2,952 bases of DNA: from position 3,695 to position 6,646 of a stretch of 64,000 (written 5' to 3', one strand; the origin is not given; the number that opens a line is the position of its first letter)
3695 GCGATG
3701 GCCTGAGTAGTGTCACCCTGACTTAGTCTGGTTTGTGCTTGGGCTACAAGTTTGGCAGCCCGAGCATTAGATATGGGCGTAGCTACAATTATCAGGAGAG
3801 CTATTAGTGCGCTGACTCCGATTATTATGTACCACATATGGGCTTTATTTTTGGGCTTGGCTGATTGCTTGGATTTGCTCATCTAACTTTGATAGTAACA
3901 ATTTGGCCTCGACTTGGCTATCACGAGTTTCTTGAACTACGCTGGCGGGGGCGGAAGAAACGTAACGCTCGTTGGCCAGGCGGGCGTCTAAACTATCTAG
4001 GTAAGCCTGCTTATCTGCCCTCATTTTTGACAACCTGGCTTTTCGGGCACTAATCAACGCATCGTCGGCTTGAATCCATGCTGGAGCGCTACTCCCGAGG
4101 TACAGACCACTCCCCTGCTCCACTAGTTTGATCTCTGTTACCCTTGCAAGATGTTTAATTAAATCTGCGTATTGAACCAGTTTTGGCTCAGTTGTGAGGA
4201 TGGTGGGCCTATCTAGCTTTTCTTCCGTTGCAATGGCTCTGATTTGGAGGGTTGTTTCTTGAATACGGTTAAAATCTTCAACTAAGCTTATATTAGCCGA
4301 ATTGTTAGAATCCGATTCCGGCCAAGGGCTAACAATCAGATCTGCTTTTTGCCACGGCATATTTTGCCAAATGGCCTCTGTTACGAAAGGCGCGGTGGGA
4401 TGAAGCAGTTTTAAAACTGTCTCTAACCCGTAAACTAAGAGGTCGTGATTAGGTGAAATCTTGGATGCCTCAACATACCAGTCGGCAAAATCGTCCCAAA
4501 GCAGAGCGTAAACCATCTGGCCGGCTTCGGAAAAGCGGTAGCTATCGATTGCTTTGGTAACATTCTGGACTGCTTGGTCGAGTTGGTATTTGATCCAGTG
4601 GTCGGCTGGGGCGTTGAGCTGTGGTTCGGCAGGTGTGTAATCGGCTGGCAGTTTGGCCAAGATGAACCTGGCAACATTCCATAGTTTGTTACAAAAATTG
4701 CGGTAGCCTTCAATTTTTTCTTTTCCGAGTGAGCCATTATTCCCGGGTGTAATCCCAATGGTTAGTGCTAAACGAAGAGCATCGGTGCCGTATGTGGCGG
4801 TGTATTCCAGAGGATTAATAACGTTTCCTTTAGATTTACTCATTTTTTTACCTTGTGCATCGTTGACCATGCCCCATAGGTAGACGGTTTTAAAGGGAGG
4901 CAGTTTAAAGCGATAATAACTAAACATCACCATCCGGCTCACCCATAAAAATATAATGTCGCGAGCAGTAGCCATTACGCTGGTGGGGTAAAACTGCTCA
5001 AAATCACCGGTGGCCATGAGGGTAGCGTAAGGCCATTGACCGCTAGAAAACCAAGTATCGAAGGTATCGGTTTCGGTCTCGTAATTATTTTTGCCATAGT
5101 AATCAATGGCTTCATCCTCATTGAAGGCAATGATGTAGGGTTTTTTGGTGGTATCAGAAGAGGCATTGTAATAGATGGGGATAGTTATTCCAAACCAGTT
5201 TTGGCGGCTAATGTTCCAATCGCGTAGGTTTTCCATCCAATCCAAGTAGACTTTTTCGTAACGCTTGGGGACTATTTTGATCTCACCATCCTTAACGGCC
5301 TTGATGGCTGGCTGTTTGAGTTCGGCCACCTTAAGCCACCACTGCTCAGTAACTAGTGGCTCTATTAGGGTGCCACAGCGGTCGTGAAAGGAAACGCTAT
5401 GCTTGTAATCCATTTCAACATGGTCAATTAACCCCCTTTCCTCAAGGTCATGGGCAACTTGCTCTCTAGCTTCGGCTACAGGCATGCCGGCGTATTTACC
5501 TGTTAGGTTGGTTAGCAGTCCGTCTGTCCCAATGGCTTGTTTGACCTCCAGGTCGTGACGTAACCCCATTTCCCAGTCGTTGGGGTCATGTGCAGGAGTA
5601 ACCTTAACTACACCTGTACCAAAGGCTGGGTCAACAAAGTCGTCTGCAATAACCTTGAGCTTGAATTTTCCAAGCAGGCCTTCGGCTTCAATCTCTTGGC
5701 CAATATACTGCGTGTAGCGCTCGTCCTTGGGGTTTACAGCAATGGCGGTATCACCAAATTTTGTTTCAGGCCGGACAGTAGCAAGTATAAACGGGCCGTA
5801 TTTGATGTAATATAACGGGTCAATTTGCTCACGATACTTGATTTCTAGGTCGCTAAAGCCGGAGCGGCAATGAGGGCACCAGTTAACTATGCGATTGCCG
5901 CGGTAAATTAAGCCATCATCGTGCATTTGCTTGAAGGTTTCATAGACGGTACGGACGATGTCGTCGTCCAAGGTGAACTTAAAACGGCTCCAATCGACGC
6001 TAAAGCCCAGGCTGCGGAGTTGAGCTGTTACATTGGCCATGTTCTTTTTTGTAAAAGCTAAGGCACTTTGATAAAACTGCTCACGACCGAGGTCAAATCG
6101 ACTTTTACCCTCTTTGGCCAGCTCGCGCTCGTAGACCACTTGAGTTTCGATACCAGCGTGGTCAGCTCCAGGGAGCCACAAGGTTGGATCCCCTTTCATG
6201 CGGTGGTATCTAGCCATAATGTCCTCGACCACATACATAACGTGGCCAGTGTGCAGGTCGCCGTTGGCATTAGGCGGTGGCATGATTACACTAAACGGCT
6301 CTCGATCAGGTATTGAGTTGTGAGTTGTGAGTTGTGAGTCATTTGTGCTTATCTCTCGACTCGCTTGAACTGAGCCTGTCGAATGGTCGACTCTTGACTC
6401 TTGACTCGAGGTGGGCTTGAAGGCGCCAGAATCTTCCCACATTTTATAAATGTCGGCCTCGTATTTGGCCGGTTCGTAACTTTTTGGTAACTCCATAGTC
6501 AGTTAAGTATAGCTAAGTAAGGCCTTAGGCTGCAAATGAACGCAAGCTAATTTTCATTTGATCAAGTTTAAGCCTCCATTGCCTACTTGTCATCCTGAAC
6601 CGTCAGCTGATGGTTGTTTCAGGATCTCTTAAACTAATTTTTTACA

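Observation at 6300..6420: valS N-terminal in-frame insertion built from tandem heptamers with inverted symmetry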

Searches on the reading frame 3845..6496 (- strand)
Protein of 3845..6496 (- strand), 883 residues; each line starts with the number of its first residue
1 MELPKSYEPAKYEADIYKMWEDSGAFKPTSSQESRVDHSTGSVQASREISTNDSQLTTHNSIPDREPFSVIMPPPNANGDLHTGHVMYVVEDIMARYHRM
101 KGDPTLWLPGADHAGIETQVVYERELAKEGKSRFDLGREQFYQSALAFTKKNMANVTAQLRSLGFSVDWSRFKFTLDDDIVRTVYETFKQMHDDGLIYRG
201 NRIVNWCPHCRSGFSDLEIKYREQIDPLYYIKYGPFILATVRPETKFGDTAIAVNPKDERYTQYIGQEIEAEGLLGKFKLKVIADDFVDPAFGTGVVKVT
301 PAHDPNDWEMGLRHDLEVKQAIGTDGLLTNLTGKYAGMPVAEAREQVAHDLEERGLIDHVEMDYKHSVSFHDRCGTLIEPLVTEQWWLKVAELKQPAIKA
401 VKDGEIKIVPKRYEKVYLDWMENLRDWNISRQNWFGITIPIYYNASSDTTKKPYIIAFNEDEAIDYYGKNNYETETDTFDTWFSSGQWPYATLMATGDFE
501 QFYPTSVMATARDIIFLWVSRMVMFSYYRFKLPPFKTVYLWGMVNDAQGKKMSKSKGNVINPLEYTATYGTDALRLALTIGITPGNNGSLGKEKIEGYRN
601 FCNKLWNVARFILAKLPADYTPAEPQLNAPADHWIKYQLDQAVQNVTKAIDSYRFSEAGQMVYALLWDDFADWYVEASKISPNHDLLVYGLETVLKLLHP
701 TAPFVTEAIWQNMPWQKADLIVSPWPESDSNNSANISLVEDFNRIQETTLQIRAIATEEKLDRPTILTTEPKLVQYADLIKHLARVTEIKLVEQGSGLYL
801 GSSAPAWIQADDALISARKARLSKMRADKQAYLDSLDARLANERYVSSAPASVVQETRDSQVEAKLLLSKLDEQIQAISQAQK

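Call 11: find_homologous_proteins(query=window:3845-6496:-, max_evalue=1e-50)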
Query window:3845-6496:- (883 aa): 8000 proteins with E <= 1e-50 among 8000 candidates; the best 120 are listed.
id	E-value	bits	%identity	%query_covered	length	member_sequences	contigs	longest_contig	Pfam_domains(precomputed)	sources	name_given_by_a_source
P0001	0.0e+0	2053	100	100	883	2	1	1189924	PF09334.18,PF08264.20,PF00133.29,PF10458.15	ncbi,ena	-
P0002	0.0e+0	1428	70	100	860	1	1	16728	PF09334.18,PF08264.20,PF00133.29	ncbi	-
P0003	0.0e+0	1392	67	100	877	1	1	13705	PF09334.18,PF08264.20,PF13603.13,PF00133.29,PF10458.15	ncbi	-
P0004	0.0e+0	1385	67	99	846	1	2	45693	PF09334.18,PF08264.20,PF13603.13,PF00133.29,PF10458.15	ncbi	-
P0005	0.0e+0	1371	67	100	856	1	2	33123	PF09334.18,PF08264.20,PF13603.13,PF00133.29,PF10458.15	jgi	jgi:valyl-tRNA synthetase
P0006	0.0e+0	1370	66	99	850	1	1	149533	PF09334.18,PF08264.20,PF00133.29,PF10458.15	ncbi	-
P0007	0.0e+0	1365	66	100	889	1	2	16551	PF09334.18,PF08264.20,PF13603.13,PF00133.29,PF10458.15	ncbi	-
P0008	0.0e+0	1355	66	100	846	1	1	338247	PF09334.18,PF08264.20,PF13603.13,PF00133.29,PF10458.15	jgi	jgi:valyl-tRNA synthetase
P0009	0.0e+0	1352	66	100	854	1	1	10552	PF09334.18,PF08264.20,PF13603.13,PF00133.29,PF10458.15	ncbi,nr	ncbi:MAG TPA: valine--tRNA ligase [Candidatus Saccharimonadia bacterium]|nr:valine--tRNA ligase [Can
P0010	0.0e+0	1348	65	99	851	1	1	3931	PF09334.18,PF08264.20,PF13603.13,PF00133.29,PF10458.15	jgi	jgi:valyl-tRNA synthetase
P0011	0.0e+0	1340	65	99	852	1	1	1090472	PF09334.18,PF08264.20,PF13603.13,PF00133.29,PF10458.15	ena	-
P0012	0.0e+0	1339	64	100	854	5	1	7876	PF09334.18,PF08264.20,PF00133.29,PF10458.15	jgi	jgi:valyl-tRNA synthetase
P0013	0.0e+0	1338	65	100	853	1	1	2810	PF09334.18,PF08264.20,PF13603.13,PF00133.29,PF10458.15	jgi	jgi:valyl-tRNA synthetase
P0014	0.0e+0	1335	65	100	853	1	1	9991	PF09334.18,PF08264.20,PF13603.13,PF00133.29,PF10458.15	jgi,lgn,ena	-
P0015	0.0e+0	1329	65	100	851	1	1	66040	PF09334.18,PF08264.20,PF13603.13,PF00133.29,PF10458.15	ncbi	-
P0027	0.0e+0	1319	63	100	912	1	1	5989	PF09334.18,PF08264.20,PF00133.29,PF10458.15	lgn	-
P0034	0.0e+0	1306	65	100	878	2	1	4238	PF09334.18,PF08264.20,PF00133.29,PF10458.15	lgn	-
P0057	0.0e+0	1285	60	99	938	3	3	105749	PF09334.18,PF08264.20,PF00133.29,PF10458.15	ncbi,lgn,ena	-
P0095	0.0e+0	1226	61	99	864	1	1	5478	PF09334.18,PF08264.20,PF13603.13,PF00133.29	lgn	-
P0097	0.0e+0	1221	64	86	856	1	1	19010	PF09334.18,PF08264.20,PF13603.13,PF00133.29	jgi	jgi:valyl-tRNA synthetase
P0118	0.0e+0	1174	59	100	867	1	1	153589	PF09334.18,PF08264.20,PF13603.13,PF00133.29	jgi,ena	-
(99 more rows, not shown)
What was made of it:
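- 3845..6496 (-): valS (valyl-tRNA synthetase), 883 aa, the host gene. Saccharimonadia valine--tRNA ligase (call 11).
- On Rickettsia palindromic elements (RPE): The organism is a Saccharibacterium (call 11).
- The contig is 1.19 Mb (call 11).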

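Call 15: find_encoding_contigs(protein=P0001, flank=2000, max_places=2)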
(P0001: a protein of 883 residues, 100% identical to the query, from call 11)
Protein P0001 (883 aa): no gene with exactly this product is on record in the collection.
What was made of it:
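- Tried and rejected: (2) The look-up of the window's own ValRS in the contig index failed (call 15), so the rest of the genome could not be fetched.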

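Call 16: find_encoding_contigs(protein=P0097, flank=10000, max_places=2)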
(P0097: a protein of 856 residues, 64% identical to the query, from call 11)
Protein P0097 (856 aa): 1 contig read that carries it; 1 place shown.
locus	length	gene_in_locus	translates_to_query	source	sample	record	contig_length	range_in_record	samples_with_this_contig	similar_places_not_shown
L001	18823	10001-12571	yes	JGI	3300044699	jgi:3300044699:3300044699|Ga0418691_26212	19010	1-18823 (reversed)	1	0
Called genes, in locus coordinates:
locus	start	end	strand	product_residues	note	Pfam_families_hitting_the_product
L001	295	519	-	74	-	-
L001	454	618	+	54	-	-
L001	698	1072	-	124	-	PF02388:FemAB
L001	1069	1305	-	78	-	PF02388:FemAB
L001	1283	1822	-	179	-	PF02388:FemAB (weak)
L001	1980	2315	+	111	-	-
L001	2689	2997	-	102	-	-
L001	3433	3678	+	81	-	-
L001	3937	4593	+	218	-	PF03372:Exo_endo_phos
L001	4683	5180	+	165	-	PF02518:HATPase_c (faint)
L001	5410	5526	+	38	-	-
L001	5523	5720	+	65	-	PF14213:DUF4325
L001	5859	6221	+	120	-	PF00814:TsaD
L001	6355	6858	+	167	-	-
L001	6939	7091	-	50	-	-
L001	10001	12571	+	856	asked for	PF00133:tRNA-synt_1, PF09334:tRNA-synt_1g, PF13603:tRNA-synt_1_2 (weak), PF09334:tRNA-synt_1g, PF08264:Anticodon_1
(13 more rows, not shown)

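Call 17: find_encoding_contigs(protein=P0027, flank=10000, max_places=2)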
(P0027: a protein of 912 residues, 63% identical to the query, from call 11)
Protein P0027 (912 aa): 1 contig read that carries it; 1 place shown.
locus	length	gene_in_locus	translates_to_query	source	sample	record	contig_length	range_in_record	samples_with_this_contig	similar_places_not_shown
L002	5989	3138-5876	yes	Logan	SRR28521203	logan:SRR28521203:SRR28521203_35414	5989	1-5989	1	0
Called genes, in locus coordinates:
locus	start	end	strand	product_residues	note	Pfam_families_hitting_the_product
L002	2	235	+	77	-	?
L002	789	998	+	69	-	-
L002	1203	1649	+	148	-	-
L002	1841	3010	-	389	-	PF13443:HTH_26 (faint)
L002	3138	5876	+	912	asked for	PF00133:tRNA-synt_1, PF09334:tRNA-synt_1g, PF08264:Anticodon_1, PF10458:Val_tRNA-synt_C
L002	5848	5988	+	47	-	?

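Call 42: find_related_loci(query=A1, collection=genome_contigs, flank=10000)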
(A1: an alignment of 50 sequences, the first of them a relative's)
Query A1 (883 aa) in genome_contigs; peptide patterns used: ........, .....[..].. (x = any residue, [..] = any of these).
600 stretches matched a pattern (row limit reached: there are more); 591 encode a relative of the query (tblastn E <= 1e-3); the best 80 are kept; 80 distinct loci.
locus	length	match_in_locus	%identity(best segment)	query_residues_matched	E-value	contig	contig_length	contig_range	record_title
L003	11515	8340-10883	64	1-878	0e+0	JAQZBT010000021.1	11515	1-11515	MAG: Candidatus Saccharibacteria bacterium isolate C_No_T20_C_bin.14 scaffold_4678, whole genome shotgun sequence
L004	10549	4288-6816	64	2-875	0e+0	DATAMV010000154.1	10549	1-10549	MAG TPA_asm: Candidatus Saccharimonadia bacterium isolate SMAG_U7000 k141_719581, whole genome shotgun sequence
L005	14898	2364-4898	63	2-875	0e+0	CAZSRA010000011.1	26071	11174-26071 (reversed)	MAG TPA_asm: uncultured Candidatus Saccharimonadales bacterium isolate SRP200132_co1_243 genome assembly, contig: NODE_3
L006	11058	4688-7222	63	1-878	0e+0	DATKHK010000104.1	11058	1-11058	MAG TPA_asm: Candidatus Saccharimonadales bacterium isolate SMAG_U14575 k141_231811, whole genome shotgun sequence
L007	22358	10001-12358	58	3-878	0e+0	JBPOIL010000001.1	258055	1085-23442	MAG: Patescibacteria group bacterium isolate MAG_140 c_000000550152, whole genome shotgun sequence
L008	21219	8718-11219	57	2-875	0e+0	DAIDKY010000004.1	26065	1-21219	MAG TPA_asm: bacterium isolate clean414 NODE_4_length_26065_cov_3.314030, whole genome shotgun sequence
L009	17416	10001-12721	52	2-879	0e+0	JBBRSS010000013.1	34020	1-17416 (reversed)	MAG: Candidatus Saccharimonadia bacterium isolate La2_metabat2.113 La2_metabat2.113_K_4055226L34020_cov_28.9668, whole g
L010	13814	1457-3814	58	3-878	0e+0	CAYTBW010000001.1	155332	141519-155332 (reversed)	MAG TPA_asm: uncultured Candidatus Saccharibacteria bacterium isolate SRP285395_co2_395 genome assembly, contig: NODE_10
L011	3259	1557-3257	71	1-598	0e+0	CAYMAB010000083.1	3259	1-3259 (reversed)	MAG TPA_asm: uncultured Candidatus Saccharimonadales bacterium isolate binchicken_co54_498 genome assembly, contig: NODE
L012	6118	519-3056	50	2-878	0e+0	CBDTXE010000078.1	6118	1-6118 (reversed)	MAG TPA_asm: uncultured bacterium isolate ERR2431955_concoct_30 genome assembly, contig: ERZ23878311.11375, whole genome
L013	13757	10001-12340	50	2-828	0e+0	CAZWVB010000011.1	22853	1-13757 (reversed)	MAG TPA_asm: uncultured Candidatus Saccharibacteria bacterium isolate binchicken_co118_27 genome assembly, contig: NODE_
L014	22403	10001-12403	47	1-878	0e+0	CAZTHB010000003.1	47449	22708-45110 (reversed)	MAG TPA_asm: uncultured Candidatus Saccharibacteria bacterium isolate SRP257259_co1_77 genome assembly, contig: NODE_702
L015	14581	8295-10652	46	2-878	0e+0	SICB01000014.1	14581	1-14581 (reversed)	MAG: Patescibacteria group bacterium isolate Baikal-deep-G192 BACOMB-C19927, whole genome shotgun sequence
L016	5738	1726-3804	53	2-726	0e+0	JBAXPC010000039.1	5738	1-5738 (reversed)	MAG: bacterium isolate ELA521 MAG521_39, whole genome shotgun sequence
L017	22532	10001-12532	62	2-880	0e+0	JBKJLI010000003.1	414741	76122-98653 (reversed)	MAG: Candidatus Saccharimonadia bacterium isolate ant_bin.277 S1Ck117_4146609_flag_0_multi_32.8945_len_414741, whole gen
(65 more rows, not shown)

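Call 47: find_encoding_contigs(protein=P0002, flank=10000, max_places=2)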
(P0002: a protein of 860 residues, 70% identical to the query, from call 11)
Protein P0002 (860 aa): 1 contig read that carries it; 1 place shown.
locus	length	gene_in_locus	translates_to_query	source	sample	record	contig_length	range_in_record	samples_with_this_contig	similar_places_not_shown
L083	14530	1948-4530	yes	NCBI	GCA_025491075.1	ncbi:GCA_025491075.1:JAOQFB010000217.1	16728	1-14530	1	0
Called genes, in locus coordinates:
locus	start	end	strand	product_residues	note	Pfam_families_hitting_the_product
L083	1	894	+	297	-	?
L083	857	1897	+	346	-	PF02388:FemAB, PF13480:Acetyltransf_6, PF02388:FemAB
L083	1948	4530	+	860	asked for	PF00133:tRNA-synt_1, PF09334:tRNA-synt_1g, PF08264:Anticodon_1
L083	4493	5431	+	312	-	PF13181:TPR_8 (faint), PF13432:TPR_16 (faint), PF12895:ANAPC3 (faint), PF07719:TPR_2 (faint), PF13414:TPR_11 (faint), PF14559:TPR_19 (faint), PF13431:TPR_17 (faint), PF13428:TPR_14 (faint)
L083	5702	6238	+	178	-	-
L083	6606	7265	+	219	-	-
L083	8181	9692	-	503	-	PF14010:PEPcase_2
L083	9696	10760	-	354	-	PF00155:Aminotran_1_2, PF01041:DegT_DnrJ_EryC1, PF01053:Cys_Met_Meta_PP (weak)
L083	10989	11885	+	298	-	PF09136:Glucodextran_B (faint), PF18911:PKD_4 (weak), PF00801:PKD (weak)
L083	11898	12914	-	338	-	-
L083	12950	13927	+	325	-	-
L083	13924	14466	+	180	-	-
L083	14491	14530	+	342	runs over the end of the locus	-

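Call 57: find_encoding_contigs(protein=P0007, flank=10000, max_places=1)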
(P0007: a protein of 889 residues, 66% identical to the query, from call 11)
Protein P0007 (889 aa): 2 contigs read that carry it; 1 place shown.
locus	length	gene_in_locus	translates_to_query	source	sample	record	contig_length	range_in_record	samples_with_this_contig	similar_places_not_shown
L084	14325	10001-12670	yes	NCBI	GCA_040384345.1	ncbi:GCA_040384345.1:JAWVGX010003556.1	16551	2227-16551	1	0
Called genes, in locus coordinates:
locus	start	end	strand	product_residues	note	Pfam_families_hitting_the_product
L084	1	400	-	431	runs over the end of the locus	PF08245:Mur_ligase_M, PF02875:Mur_ligase_C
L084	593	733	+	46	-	-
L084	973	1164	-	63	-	-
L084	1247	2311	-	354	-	PF02388:FemAB, PF13480:Acetyltransf_6, PF02388:FemAB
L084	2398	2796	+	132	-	-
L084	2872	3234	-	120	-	PF01850:PIN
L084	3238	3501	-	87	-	-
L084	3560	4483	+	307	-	PF03372:Exo_endo_phos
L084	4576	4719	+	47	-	-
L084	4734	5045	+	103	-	-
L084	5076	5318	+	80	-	-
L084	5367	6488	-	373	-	PF02388:FemAB, PF13480:Acetyltransf_6, PF02388:FemAB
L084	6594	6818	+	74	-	-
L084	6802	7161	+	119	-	PF19939:DUF6401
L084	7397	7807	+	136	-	-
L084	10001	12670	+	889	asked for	PF00133:tRNA-synt_1, PF09334:tRNA-synt_1g (weak), PF13603:tRNA-synt_1_2 (weak), PF09334:tRNA-synt_1g, PF08264:Anticodon_1, PF10458:Val_tRNA-synt_C (weak)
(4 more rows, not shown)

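Call 58: find_encoding_contigs(protein=P0095, flank=10000, max_places=1)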
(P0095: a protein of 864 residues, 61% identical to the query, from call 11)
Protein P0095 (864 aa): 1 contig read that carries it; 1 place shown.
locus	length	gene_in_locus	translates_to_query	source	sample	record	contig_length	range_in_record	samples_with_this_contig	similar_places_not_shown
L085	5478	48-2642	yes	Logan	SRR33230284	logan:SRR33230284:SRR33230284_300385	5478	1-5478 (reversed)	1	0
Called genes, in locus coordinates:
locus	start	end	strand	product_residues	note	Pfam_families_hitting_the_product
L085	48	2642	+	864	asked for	PF00133:tRNA-synt_1, PF09334:tRNA-synt_1g (weak), PF13603:tRNA-synt_1_2 (weak), PF09334:tRNA-synt_1g (weak), PF08264:Anticodon_1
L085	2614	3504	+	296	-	-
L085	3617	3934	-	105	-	-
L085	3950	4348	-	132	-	-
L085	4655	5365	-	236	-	-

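Call 59: find_encoding_contigs(protein=P0034, flank=10000, max_places=1)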
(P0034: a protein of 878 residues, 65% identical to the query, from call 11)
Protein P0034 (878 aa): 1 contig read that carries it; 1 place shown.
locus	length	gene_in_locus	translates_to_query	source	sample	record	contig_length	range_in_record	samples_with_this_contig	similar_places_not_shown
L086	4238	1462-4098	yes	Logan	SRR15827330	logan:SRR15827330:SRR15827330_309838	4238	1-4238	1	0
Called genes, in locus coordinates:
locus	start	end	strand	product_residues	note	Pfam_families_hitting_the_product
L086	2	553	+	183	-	?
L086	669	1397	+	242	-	PF03575:Peptidase_S51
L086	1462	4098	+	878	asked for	PF00133:tRNA-synt_1, PF09334:tRNA-synt_1g, PF08264:Anticodon_1, PF10458:Val_tRNA-synt_C (weak)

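Call 60: find_encoding_contigs(protein=P0057, flank=10000, max_places=1)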
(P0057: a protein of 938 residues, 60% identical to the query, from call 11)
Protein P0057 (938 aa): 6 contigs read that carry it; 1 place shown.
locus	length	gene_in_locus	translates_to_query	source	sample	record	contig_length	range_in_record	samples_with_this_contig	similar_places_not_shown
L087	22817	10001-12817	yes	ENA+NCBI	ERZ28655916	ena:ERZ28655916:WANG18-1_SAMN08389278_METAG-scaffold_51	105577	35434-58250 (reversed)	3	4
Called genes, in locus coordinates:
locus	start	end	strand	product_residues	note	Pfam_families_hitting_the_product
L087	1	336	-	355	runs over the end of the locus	PF02388:FemAB, PF13480:Acetyltransf_6, PF02388:FemAB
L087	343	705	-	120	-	PF01850:PIN (weak)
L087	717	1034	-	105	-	-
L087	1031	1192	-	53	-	-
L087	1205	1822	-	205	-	-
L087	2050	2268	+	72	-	-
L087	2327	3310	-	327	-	PF02388:FemAB, PF13480:Acetyltransf_6, PF02388:FemAB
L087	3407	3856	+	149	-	-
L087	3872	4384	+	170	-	-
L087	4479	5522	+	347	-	PF00814:TsaD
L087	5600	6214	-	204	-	-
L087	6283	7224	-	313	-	PF01300:Sua5_yciO_yrdC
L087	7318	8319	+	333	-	-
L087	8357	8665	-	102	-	PF14213:DUF4325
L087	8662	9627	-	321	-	PF13581:HATPase_c_2 (weak), PF02518:HATPase_c (weak)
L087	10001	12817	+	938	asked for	PF00133:tRNA-synt_1, PF09334:tRNA-synt_1g, PF00133:tRNA-synt_1, PF08264:Anticodon_1, PF10458:Val_tRNA-synt_C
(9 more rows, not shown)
